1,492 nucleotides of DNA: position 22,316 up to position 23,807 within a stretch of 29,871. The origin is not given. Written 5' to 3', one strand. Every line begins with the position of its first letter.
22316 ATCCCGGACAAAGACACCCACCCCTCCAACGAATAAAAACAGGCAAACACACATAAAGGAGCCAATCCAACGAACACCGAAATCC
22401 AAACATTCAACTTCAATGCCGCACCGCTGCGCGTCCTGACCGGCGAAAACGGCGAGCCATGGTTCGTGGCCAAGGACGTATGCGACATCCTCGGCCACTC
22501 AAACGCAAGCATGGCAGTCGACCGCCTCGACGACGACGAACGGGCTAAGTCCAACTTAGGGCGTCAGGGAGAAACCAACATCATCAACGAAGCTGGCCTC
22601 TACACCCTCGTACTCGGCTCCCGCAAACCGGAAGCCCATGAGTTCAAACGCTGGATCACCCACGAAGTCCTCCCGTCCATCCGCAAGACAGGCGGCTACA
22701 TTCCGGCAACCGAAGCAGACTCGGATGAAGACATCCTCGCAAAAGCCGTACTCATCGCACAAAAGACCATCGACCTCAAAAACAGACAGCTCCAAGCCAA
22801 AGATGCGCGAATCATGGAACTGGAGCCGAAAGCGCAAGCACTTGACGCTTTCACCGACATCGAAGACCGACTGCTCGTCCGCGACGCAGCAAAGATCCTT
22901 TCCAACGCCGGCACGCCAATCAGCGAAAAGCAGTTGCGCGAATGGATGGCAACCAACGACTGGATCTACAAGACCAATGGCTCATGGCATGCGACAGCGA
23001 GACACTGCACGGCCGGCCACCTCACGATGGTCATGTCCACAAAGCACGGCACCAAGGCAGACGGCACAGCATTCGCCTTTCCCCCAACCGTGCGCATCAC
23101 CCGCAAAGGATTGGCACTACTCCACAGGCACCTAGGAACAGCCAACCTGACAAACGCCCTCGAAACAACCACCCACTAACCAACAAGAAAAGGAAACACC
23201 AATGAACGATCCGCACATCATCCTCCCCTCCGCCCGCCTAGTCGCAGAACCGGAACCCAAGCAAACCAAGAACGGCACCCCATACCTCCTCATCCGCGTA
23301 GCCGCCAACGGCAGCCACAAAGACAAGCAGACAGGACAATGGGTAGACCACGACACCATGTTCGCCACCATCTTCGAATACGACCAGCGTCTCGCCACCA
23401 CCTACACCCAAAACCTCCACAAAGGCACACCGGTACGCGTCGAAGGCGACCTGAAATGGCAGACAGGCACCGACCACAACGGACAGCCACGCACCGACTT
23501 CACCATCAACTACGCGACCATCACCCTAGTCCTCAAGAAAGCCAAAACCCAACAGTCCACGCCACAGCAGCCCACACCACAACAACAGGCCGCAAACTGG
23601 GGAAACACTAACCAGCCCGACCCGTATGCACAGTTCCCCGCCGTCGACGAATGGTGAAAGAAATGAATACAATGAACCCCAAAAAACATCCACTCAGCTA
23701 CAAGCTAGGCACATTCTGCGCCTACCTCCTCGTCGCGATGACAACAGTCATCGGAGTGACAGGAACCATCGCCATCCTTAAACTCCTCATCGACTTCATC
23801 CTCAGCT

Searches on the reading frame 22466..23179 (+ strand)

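Call 34: search_protein_families(library=pfam, proteins=[window:22466-23179:+], max_evalue=0.01)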
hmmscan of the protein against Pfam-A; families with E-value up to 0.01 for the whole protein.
window:22466-23179:+ (237 aa): 2 families
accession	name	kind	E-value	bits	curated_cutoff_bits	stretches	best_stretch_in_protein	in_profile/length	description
PF02498.22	Bro-N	-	5.5e-20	72.2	25.6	1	2-70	16-96/96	BRO family, N-terminal domain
PF03374.19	ANT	-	1.8e-19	70.5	25.3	1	114-224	2-106/108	Phage antirepressor protein KilAC domain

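Call 35: search_protein_families(library=phrogs, proteins=[window:22466-23179:+], max_evalue=0.01)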
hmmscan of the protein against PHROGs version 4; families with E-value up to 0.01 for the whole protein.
window:22466-23179:+ (237 aa): 15 families
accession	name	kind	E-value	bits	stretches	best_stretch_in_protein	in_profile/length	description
phrog_130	-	transcription regulation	1.3e-66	226.6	1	2-233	183-418/480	anti-repressor Ant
phrog_2899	-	transcription regulation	2e-28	100.7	1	1-114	30-150/263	anti-repressor Ant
phrog_463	-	transcription regulation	2.7e-27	96.9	1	2-130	28-160/250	anti-repressor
phrog_2593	-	transcription regulation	6e-25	89.4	1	2-113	45-164/255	anti-repressor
phrog_2011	-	transcription regulation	1.7e-22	81.5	1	2-99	28-135/275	anti-repressor Ant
phrog_245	-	transcription regulation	1.2e-21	78.5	1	2-89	64-152/319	anti-repressor Ant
phrog_7940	-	unknown function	9e-21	75.6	1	2-116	27-145/252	-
phrog_63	-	transcription regulation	1.4e-19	71.7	1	33-232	182-365/431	anti-repressor Ant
phrog_25722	-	unknown function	7.3e-19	69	1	2-87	29-118/150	-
phrog_9976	-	transcription regulation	8.5e-17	62.6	1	2-77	24-105/188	anti-repressor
phrog_5060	-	transcription regulation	1.9e-16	61.8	1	2-119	31-155/224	anti-repressor Ant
phrog_2977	-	transcription regulation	2.6e-12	47.7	1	2-55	87-148/150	anti-repressor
phrog_7347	-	unknown function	0.00087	20.6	1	37-87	6-54/78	-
phrog_9438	-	transcription regulation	0.0025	18.7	1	114-223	3-111/121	anti-repressor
phrog_373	-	transcription regulation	0.01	16.2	0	29-119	146-228/373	anti-repressor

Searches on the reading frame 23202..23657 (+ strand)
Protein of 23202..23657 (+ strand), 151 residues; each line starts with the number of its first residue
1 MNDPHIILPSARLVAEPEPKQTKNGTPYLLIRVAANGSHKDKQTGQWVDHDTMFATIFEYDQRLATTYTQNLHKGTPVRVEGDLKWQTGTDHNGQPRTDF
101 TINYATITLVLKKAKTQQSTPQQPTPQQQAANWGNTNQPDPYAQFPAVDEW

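Call 34: search_protein_families(library=pfam, proteins=[window:23202-23657:+], max_evalue=0.01)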
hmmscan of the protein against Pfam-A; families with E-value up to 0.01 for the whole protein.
window:23202-23657:+ (151 aa): 1 family
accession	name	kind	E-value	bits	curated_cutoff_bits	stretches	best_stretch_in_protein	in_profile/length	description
PF00436.31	SSB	-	1.4e-15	57.7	26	1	10-108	7-102/104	Single-strand binding protein family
